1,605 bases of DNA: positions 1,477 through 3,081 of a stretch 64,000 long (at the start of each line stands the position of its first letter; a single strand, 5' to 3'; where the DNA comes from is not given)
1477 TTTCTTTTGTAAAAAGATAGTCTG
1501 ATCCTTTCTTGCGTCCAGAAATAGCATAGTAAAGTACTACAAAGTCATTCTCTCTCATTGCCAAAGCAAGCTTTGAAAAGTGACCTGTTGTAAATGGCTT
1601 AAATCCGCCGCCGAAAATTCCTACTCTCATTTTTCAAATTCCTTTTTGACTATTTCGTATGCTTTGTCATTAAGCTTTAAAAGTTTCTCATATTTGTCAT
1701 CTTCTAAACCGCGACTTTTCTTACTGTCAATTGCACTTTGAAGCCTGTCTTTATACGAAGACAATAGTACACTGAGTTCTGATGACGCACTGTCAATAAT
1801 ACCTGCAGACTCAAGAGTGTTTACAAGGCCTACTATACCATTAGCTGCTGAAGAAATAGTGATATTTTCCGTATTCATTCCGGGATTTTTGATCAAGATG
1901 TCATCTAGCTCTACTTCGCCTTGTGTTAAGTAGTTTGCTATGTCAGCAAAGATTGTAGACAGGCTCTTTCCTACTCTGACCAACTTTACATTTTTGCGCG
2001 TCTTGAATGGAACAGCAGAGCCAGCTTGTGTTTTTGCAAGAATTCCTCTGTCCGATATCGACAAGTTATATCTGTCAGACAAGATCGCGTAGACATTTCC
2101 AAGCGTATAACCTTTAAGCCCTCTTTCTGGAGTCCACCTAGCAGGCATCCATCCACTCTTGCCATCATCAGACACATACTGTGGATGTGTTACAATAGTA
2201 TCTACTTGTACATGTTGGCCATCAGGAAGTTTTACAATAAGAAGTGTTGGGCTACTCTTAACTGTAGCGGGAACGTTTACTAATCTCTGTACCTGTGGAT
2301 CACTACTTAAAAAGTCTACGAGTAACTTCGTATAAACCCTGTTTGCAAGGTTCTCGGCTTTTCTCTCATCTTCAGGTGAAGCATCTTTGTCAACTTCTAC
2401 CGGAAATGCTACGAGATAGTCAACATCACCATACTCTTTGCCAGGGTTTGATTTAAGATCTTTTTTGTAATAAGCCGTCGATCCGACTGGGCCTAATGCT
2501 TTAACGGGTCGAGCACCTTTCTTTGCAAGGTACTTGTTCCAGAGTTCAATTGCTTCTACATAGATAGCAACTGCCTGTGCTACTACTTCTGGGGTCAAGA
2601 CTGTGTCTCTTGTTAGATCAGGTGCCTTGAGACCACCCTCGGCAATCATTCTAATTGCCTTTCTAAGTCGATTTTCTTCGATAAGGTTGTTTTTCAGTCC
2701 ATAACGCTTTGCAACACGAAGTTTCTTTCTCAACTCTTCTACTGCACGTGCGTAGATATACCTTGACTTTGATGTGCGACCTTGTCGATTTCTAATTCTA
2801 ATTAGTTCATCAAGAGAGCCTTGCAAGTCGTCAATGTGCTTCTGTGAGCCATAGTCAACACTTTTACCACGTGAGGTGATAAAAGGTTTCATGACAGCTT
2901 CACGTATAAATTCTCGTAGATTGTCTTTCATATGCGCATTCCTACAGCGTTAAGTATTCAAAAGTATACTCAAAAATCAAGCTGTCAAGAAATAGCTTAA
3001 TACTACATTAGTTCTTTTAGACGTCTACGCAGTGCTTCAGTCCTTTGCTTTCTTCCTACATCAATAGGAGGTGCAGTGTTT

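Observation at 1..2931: Translationally coupled Pol-beta NTase plus HxGH-NTase/Rnl2-type ligase fusion: candidate RNA-repair cassette with novel architecture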

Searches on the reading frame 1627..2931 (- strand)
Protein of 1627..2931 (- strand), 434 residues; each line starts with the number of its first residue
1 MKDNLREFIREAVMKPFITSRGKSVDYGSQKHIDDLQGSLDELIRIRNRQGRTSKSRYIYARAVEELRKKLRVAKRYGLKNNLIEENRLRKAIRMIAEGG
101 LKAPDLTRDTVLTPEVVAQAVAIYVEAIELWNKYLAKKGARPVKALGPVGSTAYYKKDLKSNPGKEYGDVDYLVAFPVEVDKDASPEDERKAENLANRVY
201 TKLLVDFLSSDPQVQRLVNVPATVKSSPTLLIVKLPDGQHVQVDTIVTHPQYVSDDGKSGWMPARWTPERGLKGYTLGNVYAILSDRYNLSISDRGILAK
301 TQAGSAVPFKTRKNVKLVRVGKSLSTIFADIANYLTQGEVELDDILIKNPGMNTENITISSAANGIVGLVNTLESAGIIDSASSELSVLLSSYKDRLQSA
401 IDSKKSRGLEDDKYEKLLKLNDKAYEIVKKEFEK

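Call 5: search_protein_families(library=pfam, proteins=[window:1627-2931:-], max_evalue=1)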
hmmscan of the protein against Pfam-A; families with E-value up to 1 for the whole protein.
window:1627-2931:- (434 aa): 2 families
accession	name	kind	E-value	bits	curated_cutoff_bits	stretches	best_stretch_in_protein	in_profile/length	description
PF12975.13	DUF3859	-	0.23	11.8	24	1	231-258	43-70/123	Domain of unknown function (DUF3859)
PF18592.6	Tho1_MOS11_C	-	0.24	11.8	26.8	1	61-86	1-25/37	Tho1/MOS11 C-terminal domain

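Call 6: search_protein_families(library=phrogs, proteins=[window:1627-2931:-], max_evalue=0.1)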
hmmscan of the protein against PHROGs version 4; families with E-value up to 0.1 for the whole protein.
window:1627-2931:- (434 aa): 0 families

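Call 8: search_dna_similar(query=window:1627-2931:-, collection=phages, mode=protein, max_evalue=0.001)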
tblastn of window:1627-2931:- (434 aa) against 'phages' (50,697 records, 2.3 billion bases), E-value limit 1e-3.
No match.

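Call 14: search_protein_families(library=ncbifam, proteins=[window:1627-2931:-], max_evalue=1)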
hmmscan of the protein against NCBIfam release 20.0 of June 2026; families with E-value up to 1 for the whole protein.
window:1627-2931:- (434 aa): 1 family
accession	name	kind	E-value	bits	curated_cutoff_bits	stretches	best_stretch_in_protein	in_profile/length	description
TIGR04176.1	MarR_EPS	equivalog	0.029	14.4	88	1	43-97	47-100/105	MarR family EPS-associated transcriptional regulator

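Call 15: find_homologous_proteins(query=window:1627-2931:-)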
Query window:1627-2931:- (434 aa): 41 proteins with E <= 0.001 among 8000 candidates.
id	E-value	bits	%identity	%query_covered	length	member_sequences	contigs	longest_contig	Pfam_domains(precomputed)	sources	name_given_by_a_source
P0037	1.7e-278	941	100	100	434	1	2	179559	-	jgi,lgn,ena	-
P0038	9.1e-174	596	62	100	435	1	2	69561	-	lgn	-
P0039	1.1e-159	550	58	100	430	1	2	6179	-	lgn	-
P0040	1.3e-148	513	55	100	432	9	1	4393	-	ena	-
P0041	7.9e-144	498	53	100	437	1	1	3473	-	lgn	-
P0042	6.8e-121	422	49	100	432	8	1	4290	-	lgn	-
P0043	1.1e-98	349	45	99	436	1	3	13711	-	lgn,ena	-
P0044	6.3e-97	343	43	99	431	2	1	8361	-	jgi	-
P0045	7.2e-97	343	44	94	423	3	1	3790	-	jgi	-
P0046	8.6e-97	343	55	67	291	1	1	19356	-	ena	-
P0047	1.6e-94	335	43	99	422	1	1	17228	-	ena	-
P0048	1.8e-94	335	43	94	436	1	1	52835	-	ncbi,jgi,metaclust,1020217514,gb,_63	metaclust:\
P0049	2.9e-94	334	43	99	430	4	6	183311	-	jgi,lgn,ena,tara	jgi:hypothetical protein|tara:strand:+ start:6101 stop:7393 length:1293 start_codon:yes stop_codon:y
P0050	3.6e-94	334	48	81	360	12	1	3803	-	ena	-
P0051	9.1e-94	333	41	99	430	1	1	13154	-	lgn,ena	-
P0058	1.4e-86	309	41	99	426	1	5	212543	-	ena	-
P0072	3.6e-57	212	37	79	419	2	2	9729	-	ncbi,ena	-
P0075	3.3e-49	186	43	58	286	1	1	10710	PF21799.3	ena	-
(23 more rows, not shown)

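Call 17: search_protein_families(library=pfam, proteins=[P0075, P0048, P0049, P0072, P0058], max_evalue=1)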
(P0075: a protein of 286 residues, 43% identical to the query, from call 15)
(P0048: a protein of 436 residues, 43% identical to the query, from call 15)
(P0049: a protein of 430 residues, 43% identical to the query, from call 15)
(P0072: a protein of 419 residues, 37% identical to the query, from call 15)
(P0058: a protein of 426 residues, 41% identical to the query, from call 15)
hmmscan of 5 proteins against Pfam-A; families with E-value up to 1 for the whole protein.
P0075 (286 aa): 7 families
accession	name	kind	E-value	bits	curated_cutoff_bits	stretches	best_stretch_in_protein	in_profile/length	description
PF21799.2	MurD-like_N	-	5e-09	36.8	27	1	3-71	5-75/88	Mur ligase MurD-like, N-terminal domain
PF02826.25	2-Hacid_dh_C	-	0.004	17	25.1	1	1-61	39-97/178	D-isomer specific 2-hydroxyacid dehydrogenase, NAD binding domain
PF03807.23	F420_oxidored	-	0.02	15.9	21.6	1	2-63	3-67/94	NADP oxidoreductase coenzyme F420-dependent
PF13617.11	Lipoprotein_19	-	0.055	13.7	25.8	1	81-96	8-23/34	YnbE-like lipoprotein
PF02254.24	TrkA_N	-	0.065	14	23.8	1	3-57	3-59/116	TrkA-N domain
PF03446.21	NAD_binding_2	-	0.067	13.6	21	1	2-60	3-60/161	NAD binding domain of 6-phosphogluconate dehydrogenase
PF21377.3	MurD_N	-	0.096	13.2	24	1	30-66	35-71/76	MurD N-terminal domain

P0048 (436 aa): 0 families

P0049 (430 aa): 0 families

P0072 (419 aa): 4 families
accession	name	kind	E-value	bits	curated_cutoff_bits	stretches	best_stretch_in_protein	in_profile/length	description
PF12214.13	TPX2_importin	-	0.026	15.3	29.5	1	44-93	10-60/135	Cell cycle regulated microtubule associated protein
PF05227.19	CHASE3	-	0.092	13.1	28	1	24-116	37-130/138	CHASE3 domain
PF17107.11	SesA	-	0.17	12.4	26.3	1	341-411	6-74/122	N-terminal domain on NACHT_NTPase and P-loop NTPases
PF13457.12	GW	-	0.18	13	21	1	213-244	32-62/76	GW (Gly-Tryp) dipeptide domain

P0058 (426 aa): 0 families

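Call 28: search_solved_structures(query=A2, max_evalue=10, show_alignments=2)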
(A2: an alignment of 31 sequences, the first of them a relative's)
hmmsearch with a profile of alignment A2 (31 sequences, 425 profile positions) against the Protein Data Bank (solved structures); distinct sequences matched with E-value up to 10: 0.

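Call 51: predict_structure(alignment_id=A2)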
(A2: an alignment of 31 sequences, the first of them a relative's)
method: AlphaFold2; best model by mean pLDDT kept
length: 434 residues; sequences in the alignment: 31
mean_pLDDT: 88.5   pTM: 0.72
mean pLDDT of the five models: 88.5, 87.8, 86.9, 86.6, 86.6
residues with pLDDT >= 90: 280; 70-90: 114; 50-70: 24; < 50: 16
segments of 3 or more residues with pLDDT < 50: 87-99
pLDDT, mean of each block of 10 residues (from residue 1): 52 67 83 89 91 89 89 80 61 46 81 97 98 98 95 93 90 95 91 96 96 95 85 96 95 72 86 92 94 93 90 92 92 94 96 89 97 97 98 97 88 94 98 95
secondary structure, 60 per line:
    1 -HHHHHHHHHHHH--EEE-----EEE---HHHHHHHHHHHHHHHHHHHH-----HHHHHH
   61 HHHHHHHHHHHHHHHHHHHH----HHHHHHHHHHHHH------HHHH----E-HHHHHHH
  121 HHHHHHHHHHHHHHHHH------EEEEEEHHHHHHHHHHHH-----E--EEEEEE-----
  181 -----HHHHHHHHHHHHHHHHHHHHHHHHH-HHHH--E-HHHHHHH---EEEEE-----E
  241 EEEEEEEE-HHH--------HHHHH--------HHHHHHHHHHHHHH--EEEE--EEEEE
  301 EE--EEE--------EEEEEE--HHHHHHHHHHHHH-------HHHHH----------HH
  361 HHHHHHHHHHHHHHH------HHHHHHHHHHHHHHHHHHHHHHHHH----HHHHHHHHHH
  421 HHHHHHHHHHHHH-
elements in order: H2-13 E16-18 E24-26 H30-49 H55-80 H85-97 H104-107 H114-137 E144-149 H150-161 E170-175 H186-210 H212-215 H220-226 E230-234 E240-248 H261-265 H274-287 E290-293 E296-302 E305-307 E316-321 H324-336 H344-348 H359-375 H382-406 H411-433

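Call 114: find_related_loci(query=A2, collection=viral_contigs, flank=7000)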
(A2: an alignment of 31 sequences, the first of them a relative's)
Query A2 (434 aa) in viral_contigs; peptide patterns used: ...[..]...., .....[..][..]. (x = any residue, [..] = any of these).
48 stretches matched a pattern; 39 encode a relative of the query (tblastn E <= 1e-3); 39 distinct loci.
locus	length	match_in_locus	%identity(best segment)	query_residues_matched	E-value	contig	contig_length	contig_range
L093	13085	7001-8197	43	26-432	1e-100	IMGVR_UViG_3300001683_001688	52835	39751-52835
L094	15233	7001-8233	37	5-432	3e-84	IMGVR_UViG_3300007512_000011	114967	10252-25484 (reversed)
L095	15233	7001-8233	37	5-432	3e-84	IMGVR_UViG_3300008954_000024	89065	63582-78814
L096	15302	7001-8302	43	1-433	4e-101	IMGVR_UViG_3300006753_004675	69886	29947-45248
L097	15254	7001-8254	35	5-432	6e-81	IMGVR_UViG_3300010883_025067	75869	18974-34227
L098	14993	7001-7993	40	83-432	9e-72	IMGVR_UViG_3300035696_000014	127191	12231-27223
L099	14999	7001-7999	40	95-432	2e-71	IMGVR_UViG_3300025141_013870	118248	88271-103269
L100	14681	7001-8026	40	79-432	7e-71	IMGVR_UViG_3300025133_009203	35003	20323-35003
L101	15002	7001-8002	38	89-432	4e-67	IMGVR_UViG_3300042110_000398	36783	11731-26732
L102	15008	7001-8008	39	88-434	6e-67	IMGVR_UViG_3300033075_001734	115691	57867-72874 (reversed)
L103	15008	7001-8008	38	87-432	2e-66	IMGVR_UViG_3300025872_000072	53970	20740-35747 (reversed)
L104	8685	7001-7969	39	99-432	1e-65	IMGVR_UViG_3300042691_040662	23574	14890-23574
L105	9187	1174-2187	37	99-432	5e-61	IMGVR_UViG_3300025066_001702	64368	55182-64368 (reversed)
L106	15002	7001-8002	37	94-433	5e-61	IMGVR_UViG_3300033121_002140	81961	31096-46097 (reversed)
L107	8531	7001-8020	36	94-432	6e-59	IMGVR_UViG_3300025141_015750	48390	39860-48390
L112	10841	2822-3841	38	95-428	3e-56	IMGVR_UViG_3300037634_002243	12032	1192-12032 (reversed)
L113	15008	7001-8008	36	52-398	4e-56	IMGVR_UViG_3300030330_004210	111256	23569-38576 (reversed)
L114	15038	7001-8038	38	70-413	1e-53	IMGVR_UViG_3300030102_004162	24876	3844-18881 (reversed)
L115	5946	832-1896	34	87-432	7e-53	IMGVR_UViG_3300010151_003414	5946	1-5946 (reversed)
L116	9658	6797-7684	38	95-398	3e-52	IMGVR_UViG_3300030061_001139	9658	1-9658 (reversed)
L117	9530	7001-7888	39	95-398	1e-52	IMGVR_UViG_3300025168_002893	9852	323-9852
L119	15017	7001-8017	38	82-432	3e-65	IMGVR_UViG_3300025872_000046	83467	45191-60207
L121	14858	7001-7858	32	95-386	2e-41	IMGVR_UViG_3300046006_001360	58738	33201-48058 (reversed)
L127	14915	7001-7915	30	75-379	2e-29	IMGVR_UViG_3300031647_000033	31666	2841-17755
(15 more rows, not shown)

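Call 117: search_protein_families(library=pfam, proteins=[L121:6255-6956:+, L117:7981-8904:+, L116:8607-8918:+, L114:4524-5855:+, L112:1517-2764:+, L116:1387-4224:+, L113:9261-10067:+, L127:5565-6311:+, L119:4875-5669:+, L115:2741-3868:-], max_evalue=0.01)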
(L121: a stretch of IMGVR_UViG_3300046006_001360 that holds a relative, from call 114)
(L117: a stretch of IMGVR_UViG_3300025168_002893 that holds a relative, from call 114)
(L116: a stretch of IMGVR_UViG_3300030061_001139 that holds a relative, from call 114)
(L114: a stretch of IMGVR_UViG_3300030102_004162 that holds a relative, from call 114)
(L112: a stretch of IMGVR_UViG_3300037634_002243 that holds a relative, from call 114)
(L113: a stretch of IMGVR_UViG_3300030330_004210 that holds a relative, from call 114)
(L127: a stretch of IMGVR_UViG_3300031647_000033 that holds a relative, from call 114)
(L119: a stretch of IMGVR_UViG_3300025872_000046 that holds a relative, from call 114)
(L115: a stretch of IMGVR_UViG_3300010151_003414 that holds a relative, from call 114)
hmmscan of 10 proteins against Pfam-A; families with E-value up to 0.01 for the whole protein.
L121:6255-6956:+ (234 aa): 1 family
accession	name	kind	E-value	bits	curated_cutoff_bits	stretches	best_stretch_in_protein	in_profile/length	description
PF00149.33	Metallophos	-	1.8e-05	25.7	21.5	1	4-165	3-179/191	Calcineurin-like phosphoesterase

L117:7981-8904:+ (308 aa): 0 families

L116:8607-8918:+ (104 aa): 1 family
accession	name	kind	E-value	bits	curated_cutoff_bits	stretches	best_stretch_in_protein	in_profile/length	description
PF10902.13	WYL_2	-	0.00091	19.9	26.7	1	26-86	15-72/74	WYL_2, Sm-like SH3 beta-barrel fold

L114:4524-5855:+ (444 aa): 0 families

L112:1517-2764:+ (416 aa): 1 family
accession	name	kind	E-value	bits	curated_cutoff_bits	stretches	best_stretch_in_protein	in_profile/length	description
PF00476.26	DNA_pol_A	-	8.4e-11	41.9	34.3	1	331-386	291-348/381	DNA polymerase family A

L116:1387-4224:+ (946 aa): 0 families

L113:9261-10067:+ (269 aa): 1 family
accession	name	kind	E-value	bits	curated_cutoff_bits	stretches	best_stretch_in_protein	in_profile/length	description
PF08804.16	gp32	-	3.4e-09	37.5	26.8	1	46-189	1-169/208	gp32 DNA binding protein like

L127:5565-6311:+ (249 aa): 4 families
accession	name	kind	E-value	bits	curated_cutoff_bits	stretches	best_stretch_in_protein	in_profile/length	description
PF02562.22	PhoH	-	1.6e-63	214.3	27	1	45-242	7-205/205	PhoH-like protein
PF13604.12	AAA_30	-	4.3e-05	23.8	27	1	43-197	2-129/191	AAA domain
PF13086.12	AAA_11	-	0.00044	20.6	27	0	47-95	7-60/257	AAA domain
PF13245.12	AAA_19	-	0.00086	19.9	25.1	1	53-195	7-128/134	AAA domain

L119:4875-5669:+ (265 aa): 1 family
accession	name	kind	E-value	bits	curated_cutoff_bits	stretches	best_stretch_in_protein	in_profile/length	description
PF00226.36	DnaJ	-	0.0013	19.3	27.8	1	91-118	10-37/63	DnaJ domain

L115:2741-3868:- (376 aa): 0 families

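Call 121: search_solved_structures(query=A7, max_evalue=1, show_alignments=0)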
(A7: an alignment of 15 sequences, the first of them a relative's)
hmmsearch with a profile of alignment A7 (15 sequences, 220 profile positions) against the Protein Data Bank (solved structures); distinct sequences matched with E-value up to 1: 8.
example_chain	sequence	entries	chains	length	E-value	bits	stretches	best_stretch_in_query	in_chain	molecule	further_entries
1xm7_A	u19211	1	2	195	4.3e-30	108.1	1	4-172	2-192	hypothetical protein aq_1665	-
2dxl_A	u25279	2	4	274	0.011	18.6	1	26-86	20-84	Phosphohydrolase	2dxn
2zo9_B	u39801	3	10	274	0.011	18.6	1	26-86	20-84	Phosphohydrolase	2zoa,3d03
1su1_A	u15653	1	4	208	0.017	18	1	64-140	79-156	Hypothetical protein yfcE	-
1n1c_A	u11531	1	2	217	0.019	17.8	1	94-163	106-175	TorA specific chaperone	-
7dog_A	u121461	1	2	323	0.14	14.9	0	49-91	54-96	Nuclease SbcCD subunit D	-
6nvp_A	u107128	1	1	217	0.61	12.8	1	62-87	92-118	Nuclease MPE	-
6nvo_A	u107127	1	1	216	0.62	12.8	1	62-87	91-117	Nuclease MPE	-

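Call 122: search_protein_families(library=ncbifam, proteins=[L121:6255-6956:+, L095:8215-8886:+, L117:7981-8904:+, L114:4524-5855:+, L116:1387-4224:+], max_evalue=0.01)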
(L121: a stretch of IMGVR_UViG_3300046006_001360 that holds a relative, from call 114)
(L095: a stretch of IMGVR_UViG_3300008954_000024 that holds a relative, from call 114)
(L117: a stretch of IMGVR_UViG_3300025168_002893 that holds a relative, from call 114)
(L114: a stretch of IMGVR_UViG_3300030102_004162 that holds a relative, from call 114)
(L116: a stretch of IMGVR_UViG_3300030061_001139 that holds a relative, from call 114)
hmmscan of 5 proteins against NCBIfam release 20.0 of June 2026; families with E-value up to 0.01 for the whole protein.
L121:6255-6956:+ (234 aa): 2 families
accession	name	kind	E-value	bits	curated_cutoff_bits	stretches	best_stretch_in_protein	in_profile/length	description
NF001204.0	PRK00166.1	equivalog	0.00061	19.2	176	1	50-94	25-70/276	symmetrical bis(5'-nucleosyl)-tetraphosphatase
TIGR04123.1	P_estr_lig_assc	hypoth_equivalog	0.0024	17.3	150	1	66-151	84-157/207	ligase-associated DNA damage response endonuclease PdeM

L095:8215-8886:+ (224 aa): 3 families
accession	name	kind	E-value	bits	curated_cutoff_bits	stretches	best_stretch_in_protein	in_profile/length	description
TIGR04123.1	P_estr_lig_assc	hypoth_equivalog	3.2e-05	23.4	150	1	15-155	27-167/207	ligase-associated DNA damage response endonuclease PdeM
TIGR00040.1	yfcE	subfamily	0.0021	18.2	56.25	1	53-143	29-118/158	YfcE family phosphodiesterase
TIGR00024.1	SbcD_rel_arch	hypoth_equivalog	0.0021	17.8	115.2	1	15-147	21-149/224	putative phosphoesterase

L117:7981-8904:+ (308 aa): 0 families

L114:4524-5855:+ (444 aa): 0 families

L116:1387-4224:+ (946 aa): 0 families
